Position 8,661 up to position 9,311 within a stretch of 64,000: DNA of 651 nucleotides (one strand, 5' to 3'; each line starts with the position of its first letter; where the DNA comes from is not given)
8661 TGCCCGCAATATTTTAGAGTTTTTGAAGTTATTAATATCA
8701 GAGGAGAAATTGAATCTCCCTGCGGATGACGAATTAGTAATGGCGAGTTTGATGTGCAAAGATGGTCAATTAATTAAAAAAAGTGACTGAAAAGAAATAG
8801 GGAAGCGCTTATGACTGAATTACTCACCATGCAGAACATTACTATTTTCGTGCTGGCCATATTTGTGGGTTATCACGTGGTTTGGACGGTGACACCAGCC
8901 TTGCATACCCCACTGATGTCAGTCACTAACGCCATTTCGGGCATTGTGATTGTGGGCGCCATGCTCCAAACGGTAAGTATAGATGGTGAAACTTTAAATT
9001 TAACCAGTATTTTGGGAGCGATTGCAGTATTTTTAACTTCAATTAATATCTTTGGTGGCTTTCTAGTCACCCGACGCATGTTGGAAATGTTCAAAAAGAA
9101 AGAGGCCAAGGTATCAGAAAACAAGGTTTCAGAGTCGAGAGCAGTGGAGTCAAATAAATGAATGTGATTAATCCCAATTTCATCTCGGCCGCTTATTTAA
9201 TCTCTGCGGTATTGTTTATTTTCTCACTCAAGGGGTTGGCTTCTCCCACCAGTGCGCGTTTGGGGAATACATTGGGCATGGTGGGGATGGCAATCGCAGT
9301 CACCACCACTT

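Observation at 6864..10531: tpiA and a complete pntAa-pntAb-pntB transhydrogenase appended to the cbb operon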

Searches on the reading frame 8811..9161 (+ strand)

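Call 3: search_protein_families(library=ncbifam, proteins=[window:8811-9161:+])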
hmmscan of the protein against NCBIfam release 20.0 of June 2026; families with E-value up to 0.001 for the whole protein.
window:8811-9161:+ (116 aa): 2 families
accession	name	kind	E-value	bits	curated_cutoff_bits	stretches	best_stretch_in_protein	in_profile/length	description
NF006942.0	PRK09424.1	equivalog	2.3e-37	128.9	383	1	7-96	424-509/510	Re/Si-specific NAD(P)(+) transhydrogenase subunit alpha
TIGR00561.1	pntA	equivalog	1.3e-34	119.8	444.4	1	8-96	425-510/511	Re/Si-specific NAD(P)(+) transhydrogenase subunit alpha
